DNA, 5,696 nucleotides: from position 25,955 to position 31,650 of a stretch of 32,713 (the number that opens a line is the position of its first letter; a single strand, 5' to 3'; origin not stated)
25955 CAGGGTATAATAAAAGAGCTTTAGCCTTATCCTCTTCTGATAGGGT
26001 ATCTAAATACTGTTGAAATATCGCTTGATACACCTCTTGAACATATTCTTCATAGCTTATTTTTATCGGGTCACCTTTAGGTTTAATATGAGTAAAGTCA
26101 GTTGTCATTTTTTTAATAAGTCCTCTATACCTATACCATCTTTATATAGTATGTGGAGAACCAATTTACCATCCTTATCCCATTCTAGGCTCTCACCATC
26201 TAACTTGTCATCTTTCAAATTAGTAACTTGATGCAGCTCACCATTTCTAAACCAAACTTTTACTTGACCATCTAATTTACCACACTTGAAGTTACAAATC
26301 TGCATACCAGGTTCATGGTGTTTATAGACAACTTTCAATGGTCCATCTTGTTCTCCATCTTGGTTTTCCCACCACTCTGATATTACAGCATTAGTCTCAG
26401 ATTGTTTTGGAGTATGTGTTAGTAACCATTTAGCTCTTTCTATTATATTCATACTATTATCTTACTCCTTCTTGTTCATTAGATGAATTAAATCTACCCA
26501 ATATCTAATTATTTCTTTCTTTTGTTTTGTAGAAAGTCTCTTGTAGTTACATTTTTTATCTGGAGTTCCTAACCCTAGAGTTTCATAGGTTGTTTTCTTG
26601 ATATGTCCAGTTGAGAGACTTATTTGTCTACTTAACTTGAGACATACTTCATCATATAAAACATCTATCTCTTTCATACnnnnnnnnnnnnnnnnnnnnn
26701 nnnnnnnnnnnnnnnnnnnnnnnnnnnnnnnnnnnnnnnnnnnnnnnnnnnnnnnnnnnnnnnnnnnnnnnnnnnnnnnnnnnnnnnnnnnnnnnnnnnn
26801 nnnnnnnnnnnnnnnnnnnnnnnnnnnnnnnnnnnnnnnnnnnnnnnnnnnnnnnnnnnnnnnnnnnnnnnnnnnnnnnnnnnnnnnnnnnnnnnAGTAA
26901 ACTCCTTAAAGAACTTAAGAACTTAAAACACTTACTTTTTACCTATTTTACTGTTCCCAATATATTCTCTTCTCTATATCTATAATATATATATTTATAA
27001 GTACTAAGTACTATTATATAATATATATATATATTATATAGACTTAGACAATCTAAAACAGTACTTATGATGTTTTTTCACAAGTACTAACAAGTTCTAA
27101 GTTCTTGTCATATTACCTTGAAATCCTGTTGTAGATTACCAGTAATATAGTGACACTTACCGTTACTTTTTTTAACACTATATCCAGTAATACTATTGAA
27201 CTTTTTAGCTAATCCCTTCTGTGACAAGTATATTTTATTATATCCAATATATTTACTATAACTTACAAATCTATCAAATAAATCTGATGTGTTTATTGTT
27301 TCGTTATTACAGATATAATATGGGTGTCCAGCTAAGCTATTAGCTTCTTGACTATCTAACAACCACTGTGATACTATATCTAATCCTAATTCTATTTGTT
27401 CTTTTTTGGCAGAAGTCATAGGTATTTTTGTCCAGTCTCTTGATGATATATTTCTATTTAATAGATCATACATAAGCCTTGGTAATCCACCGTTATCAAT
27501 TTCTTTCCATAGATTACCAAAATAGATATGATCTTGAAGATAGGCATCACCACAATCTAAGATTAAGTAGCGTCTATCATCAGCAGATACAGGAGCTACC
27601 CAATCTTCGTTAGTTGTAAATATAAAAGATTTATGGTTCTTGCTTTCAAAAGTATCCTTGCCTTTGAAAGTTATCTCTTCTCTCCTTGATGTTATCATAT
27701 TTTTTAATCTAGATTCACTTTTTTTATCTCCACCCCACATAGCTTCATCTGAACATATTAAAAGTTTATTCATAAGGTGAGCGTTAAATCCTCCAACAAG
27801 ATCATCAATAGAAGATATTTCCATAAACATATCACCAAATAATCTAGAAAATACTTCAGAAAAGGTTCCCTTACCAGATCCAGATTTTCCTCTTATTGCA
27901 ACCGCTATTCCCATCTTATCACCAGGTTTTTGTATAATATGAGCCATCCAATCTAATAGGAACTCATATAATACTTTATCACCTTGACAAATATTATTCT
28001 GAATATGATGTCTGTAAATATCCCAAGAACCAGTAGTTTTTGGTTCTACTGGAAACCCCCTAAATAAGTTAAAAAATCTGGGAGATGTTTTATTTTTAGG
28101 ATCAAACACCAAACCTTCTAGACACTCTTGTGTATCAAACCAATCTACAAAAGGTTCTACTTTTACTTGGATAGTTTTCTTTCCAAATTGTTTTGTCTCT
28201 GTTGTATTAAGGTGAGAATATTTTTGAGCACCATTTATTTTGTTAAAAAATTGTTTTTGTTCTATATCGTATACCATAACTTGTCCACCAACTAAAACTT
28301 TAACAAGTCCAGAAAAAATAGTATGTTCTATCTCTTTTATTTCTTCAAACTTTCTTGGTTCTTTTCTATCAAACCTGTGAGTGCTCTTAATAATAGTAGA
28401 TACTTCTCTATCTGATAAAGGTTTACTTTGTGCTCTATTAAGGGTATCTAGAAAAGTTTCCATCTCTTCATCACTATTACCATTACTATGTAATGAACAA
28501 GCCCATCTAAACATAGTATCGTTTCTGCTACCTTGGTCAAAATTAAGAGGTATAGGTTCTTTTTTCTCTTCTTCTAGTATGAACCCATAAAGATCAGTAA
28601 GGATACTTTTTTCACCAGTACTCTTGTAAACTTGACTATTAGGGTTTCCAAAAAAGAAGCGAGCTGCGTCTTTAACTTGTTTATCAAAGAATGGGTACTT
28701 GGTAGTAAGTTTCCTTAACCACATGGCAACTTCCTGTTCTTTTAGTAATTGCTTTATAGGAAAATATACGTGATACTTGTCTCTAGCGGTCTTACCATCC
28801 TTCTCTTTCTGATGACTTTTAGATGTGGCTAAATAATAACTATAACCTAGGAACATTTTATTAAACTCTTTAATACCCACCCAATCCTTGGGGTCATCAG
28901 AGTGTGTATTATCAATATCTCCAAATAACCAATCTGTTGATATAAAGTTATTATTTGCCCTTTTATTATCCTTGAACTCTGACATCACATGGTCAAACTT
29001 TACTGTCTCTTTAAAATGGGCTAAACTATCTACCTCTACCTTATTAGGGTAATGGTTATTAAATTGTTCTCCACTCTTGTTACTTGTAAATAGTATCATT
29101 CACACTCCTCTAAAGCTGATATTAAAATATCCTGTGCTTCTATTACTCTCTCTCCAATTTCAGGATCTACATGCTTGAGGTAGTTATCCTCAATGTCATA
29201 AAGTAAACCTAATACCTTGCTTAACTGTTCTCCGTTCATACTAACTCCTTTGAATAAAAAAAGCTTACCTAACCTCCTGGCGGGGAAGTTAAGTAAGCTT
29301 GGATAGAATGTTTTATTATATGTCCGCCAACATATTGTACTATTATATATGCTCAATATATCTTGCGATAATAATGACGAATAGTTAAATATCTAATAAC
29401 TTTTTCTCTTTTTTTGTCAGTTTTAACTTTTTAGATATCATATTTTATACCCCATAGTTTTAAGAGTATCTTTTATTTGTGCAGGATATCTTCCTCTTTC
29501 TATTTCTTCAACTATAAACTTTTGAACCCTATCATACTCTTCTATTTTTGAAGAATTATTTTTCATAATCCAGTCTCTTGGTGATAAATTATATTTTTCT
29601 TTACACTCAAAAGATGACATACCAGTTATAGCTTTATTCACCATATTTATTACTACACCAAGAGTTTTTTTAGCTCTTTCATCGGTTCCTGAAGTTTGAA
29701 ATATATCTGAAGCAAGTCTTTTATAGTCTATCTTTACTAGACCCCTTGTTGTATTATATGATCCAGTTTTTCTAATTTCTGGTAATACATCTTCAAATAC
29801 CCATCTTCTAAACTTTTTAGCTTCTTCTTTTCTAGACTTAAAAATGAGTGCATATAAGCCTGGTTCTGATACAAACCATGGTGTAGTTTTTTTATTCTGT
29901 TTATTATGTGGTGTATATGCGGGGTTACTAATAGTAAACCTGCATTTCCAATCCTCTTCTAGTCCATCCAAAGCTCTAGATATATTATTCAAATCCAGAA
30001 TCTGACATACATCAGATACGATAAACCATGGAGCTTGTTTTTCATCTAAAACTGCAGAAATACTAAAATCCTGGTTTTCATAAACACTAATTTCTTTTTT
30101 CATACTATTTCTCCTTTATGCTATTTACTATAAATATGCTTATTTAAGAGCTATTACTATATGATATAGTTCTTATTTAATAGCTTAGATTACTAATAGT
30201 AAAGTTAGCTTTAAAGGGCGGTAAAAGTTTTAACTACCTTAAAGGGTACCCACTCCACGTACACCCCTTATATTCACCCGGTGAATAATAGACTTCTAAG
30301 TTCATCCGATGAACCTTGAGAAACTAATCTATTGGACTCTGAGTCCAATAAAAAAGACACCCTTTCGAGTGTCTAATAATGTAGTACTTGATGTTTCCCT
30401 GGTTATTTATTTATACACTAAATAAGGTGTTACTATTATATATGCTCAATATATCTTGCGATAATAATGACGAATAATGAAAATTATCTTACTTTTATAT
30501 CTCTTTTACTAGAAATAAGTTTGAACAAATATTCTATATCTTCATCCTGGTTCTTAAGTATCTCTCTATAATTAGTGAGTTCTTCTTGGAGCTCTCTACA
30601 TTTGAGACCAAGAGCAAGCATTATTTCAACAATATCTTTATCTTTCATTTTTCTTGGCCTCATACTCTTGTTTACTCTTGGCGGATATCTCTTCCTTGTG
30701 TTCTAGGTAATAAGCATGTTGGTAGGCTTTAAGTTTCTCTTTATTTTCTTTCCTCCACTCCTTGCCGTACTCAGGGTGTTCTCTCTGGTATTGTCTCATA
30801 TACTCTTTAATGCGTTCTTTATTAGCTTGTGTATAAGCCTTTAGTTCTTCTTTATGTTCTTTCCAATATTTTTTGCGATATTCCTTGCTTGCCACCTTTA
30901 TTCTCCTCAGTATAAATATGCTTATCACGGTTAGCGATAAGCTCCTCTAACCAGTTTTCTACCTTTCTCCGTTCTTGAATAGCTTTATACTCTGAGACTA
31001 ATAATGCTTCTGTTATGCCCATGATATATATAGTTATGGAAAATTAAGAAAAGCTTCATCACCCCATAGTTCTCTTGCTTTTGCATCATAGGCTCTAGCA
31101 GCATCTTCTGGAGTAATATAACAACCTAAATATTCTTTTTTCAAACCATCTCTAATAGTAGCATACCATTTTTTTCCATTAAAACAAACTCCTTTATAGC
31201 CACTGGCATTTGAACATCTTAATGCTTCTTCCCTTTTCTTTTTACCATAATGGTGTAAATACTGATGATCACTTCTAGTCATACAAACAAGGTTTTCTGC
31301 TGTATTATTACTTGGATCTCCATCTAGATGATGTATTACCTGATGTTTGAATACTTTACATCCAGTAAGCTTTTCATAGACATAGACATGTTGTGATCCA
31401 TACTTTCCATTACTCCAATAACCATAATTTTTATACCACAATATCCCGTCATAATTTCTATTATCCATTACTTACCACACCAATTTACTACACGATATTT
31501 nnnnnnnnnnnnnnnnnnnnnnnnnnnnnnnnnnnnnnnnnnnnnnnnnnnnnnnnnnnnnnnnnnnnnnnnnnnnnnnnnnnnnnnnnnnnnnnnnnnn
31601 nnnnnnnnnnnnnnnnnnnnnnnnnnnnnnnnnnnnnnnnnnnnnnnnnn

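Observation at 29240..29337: Promoter-proximal terminator gates the primase operon; a 5' hairpin loop is complementary to the terminator loop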

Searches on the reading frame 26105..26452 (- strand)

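Call 12: search_protein_families(library=pfam, proteins=[window:26105-26452:-], max_evalue=0.01)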
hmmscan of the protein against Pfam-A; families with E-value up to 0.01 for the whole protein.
window:26105-26452:- (115 aa): 1 family
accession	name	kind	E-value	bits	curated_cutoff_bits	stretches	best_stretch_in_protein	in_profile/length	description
PF07661.19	MORN_2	-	2.9e-06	27.3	29.6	0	84-105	1-22/22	MORN repeat variant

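Call 61: search_protein_families(library=phrogs, proteins=[window:26105-26452:-], max_evalue=0.00001)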
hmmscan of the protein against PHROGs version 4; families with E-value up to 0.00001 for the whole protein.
window:26105-26452:- (115 aa): 0 families

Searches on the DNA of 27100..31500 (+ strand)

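Call 11: search_dna_similar(query=window:27100-31500:+, collection=phages, mode=distant, max_rows=20)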
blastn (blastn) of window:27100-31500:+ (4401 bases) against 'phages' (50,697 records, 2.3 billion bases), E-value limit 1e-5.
Records with a match: 1; places in all: 1; records where one place covers at least 80% of the query: 0.
Best place of each record, by identity: 60-80% 1.
By first word of the organism name: Clostridioides 1.
By host as written in the record: - 1.
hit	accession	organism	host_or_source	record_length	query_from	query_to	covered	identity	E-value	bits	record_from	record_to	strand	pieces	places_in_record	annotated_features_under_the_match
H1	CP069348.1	Clostridioides phage pCD1602_4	water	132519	2653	2757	2%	77.4%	6e-11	77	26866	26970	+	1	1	record has no annotation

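Call 58: search_rna_families(source=window, start=29000, end=30700, threshold=evalue, max_evalue=5)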
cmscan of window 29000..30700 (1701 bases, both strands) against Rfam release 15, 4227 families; matches with E-value up to 5: 3.
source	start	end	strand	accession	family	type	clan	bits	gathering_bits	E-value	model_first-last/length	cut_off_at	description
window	30010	30088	-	RF02402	Afu_263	Gene; snRNA; snoRNA; CD-box;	CL00070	22.3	60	2.8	1-96/96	no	A. fumigatus snoRNA Afu_263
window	29277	29361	-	RF03151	cyano-S1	Cis-reg; leader;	-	18.8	39.9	1.7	1-81/81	no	Cyanobacterial ribosomal protein S1 leader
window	29477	29575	+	RF02120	FTX_2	Gene; lncRNA;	-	17.7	48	2.1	1-97/97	no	FTX transcript, XIST regulator conserved region 2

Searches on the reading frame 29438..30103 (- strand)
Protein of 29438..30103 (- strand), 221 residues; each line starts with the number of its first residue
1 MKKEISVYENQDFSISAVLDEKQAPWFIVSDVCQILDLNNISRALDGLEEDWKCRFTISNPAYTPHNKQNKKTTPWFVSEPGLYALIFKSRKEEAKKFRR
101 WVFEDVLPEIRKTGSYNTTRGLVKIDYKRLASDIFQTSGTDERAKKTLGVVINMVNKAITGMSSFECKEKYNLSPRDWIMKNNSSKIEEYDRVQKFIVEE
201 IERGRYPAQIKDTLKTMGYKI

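Call 12: search_protein_families(library=pfam, proteins=[window:29438-30103:-], max_evalue=0.01)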
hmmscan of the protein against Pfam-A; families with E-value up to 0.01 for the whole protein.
window:29438-30103:- (221 aa): 1 family
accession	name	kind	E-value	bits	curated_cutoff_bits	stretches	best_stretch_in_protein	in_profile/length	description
PF02498.22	Bro-N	-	1.6e-23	83.6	25.6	1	15-108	2-96/96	BRO family, N-terminal domain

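Call 61: search_protein_families(library=phrogs, proteins=[window:29438-30103:-], max_evalue=0.00001)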
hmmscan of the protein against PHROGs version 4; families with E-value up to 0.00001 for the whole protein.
window:29438-30103:- (221 aa): 11 families
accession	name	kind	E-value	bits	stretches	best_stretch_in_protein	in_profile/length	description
phrog_130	-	transcription regulation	2.6e-33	116.8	1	1-145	156-295/480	anti-repressor Ant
phrog_2899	-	transcription regulation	1.8e-31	110.7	1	1-147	3-143/263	anti-repressor Ant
phrog_2593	-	transcription regulation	1.1e-30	108.2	1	18-130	34-147/255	anti-repressor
phrog_5060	-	transcription regulation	1.9e-26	94.4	1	4-209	6-213/224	anti-repressor Ant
phrog_463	-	transcription regulation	2e-26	94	1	4-157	4-153/250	anti-repressor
phrog_2011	-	transcription regulation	3.9e-23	83.5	1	8-119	7-119/275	anti-repressor Ant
phrog_245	-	transcription regulation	3.7e-22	80.2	1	18-119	53-145/319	anti-repressor Ant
phrog_25722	-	unknown function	3.1e-20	73.5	1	22-120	22-112/150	-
phrog_7940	-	unknown function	9.3e-19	69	1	5-120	4-111/252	-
phrog_9976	-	transcription regulation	2.1e-15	58.1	1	17-121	13-111/188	anti-repressor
phrog_2977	-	transcription regulation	1e-10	42.6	1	2-93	61-148/150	anti-repressor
